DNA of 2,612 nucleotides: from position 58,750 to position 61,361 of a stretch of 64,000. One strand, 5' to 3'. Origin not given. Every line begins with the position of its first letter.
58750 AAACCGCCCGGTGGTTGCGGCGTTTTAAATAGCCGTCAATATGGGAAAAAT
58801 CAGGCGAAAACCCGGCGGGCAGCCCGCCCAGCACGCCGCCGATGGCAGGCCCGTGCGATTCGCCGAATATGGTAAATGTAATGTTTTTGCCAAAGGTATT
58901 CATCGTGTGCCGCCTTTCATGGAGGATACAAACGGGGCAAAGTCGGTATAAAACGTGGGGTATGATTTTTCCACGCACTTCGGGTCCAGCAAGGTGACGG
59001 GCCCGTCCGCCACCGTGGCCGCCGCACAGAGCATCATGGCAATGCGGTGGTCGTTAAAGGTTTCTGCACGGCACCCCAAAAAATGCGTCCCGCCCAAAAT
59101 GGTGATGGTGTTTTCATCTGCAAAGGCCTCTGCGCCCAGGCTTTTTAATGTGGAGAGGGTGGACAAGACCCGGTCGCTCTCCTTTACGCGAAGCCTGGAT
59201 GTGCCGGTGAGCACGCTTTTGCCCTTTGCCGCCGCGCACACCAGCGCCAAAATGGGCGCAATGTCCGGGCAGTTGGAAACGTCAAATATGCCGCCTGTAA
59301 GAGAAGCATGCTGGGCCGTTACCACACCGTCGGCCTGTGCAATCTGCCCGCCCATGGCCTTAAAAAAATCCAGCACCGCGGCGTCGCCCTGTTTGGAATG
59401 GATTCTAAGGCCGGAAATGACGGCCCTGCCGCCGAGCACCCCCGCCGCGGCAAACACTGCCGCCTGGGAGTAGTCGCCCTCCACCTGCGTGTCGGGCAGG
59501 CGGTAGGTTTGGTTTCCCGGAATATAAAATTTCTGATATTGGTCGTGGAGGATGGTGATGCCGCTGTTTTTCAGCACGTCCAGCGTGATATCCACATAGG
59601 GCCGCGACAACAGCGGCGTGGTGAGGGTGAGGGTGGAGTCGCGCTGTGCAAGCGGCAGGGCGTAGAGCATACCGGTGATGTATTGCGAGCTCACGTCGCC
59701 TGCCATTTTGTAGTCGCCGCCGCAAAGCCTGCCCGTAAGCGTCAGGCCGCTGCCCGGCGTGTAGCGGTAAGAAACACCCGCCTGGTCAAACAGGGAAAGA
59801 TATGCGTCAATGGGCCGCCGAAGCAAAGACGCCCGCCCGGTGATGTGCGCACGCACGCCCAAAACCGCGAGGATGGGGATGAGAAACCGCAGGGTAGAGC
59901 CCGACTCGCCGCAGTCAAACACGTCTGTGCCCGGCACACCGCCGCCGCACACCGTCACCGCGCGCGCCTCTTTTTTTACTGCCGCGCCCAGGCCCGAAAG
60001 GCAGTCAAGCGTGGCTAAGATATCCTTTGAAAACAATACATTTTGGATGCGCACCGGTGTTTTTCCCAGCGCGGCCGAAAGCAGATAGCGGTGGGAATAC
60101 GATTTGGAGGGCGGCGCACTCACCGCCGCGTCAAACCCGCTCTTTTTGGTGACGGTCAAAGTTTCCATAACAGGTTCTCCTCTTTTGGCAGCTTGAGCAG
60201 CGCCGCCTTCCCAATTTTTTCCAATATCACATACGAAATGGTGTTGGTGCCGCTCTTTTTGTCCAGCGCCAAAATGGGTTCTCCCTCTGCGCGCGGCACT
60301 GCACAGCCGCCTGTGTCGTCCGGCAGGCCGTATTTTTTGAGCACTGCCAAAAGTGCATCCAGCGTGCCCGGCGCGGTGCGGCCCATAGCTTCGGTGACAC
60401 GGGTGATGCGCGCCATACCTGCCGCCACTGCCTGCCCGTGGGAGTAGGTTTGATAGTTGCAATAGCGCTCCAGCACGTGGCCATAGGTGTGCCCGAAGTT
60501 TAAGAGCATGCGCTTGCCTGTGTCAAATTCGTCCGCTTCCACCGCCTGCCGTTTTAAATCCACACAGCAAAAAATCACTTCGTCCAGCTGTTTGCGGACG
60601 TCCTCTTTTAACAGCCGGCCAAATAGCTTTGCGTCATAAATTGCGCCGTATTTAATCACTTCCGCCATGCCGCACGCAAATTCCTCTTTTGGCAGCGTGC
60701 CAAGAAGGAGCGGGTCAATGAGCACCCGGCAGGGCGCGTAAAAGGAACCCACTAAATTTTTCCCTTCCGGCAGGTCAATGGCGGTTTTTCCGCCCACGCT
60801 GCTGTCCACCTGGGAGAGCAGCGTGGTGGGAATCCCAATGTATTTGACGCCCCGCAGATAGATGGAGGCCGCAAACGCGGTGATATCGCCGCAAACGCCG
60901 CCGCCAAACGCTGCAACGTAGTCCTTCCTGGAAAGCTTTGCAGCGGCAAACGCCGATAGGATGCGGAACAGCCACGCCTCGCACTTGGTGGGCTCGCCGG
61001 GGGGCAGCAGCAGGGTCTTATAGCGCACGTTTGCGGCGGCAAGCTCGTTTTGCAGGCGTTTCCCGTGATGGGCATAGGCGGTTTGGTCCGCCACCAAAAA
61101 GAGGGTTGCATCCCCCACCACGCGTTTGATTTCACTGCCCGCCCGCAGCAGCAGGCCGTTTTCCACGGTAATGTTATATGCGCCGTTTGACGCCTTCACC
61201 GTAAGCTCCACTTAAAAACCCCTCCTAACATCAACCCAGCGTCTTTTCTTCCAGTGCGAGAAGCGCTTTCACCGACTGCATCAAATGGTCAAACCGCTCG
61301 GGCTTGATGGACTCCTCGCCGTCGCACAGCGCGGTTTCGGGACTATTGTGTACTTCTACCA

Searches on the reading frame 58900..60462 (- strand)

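Call 38: search_protein_families(library=ncbifam, proteins=[window:58900-60462:-], max_evalue=1e-10)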
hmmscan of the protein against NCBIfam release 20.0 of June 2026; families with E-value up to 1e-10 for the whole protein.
window:58900-60462:- (520 aa): 5 families
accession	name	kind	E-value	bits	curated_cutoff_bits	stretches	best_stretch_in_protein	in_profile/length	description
TIGR01356.1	aroA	equivalog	4.6e-106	355.1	287.25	1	114-509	3-410/415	3-phosphoshikimate 1-carboxyvinyltransferase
NF008816.0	PRK11860.1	equivalog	1.2e-69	235.2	943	1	110-511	15-435/662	bifunctional 3-phosphoshikimate 1-carboxyvinyltransferase/cytidylate kinase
NF011381.1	PRK14806.1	equivalog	4e-39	134.4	902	1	99-505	301-720/733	bifunctional prephenate dehydrogenase/3-phosphoshikimate 1-carboxyvinyltransferase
NF006873.0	PRK09369.1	subfamily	1.5e-14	53.5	297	1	99-505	1-404/419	UDP-N-acetylglucosamine 1-carboxyvinyltransferase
TIGR01072.1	murA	equivalog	3.9e-12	45.7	392.7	1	99-502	1-401/416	UDP-N-acetylglucosamine 1-carboxyvinyltransferase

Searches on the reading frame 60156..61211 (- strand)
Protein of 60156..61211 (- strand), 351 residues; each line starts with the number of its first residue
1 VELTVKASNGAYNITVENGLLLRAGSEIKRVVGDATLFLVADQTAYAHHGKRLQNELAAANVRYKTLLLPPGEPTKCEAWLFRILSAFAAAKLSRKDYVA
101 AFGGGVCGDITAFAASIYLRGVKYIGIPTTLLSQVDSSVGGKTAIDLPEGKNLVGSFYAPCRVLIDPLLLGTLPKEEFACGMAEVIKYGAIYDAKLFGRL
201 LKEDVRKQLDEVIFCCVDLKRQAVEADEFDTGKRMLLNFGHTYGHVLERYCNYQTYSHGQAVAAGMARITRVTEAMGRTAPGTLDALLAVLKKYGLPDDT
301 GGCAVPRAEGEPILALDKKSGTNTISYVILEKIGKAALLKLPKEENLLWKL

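Call 38: search_protein_families(library=ncbifam, proteins=[window:60156-61211:-], max_evalue=1e-10)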
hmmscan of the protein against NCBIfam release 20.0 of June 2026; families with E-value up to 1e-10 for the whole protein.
window:60156-61211:- (351 aa): 5 families
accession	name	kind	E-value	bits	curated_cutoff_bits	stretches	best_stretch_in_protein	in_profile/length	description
TIGR01357.1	aroB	equivalog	1.3e-93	313.9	305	1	12-345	1-338/344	3-dehydroquinate synthase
TIGR04425.1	P_lya_rel_AroB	hypoth_equivalog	7.6e-61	206.1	400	1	8-344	4-334/348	AroB-related putative sugar phosphate phospholyase (cyclizing)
NF010627.0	PRK14021.1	equivalog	5.4e-49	167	565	1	28-345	201-531/542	bifunctional shikimate kinase/3-dehydroquinate synthase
NF004852.0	PRK06203.1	equivalog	4.9e-45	154.1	333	1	61-296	86-329/407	3-dehydroquinate synthase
NF010556.0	PRK13951.1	equivalog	9.5e-39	133.6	560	1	62-271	204-414/492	bifunctional shikimate kinase AroK/3-dehydroquinate synthase AroB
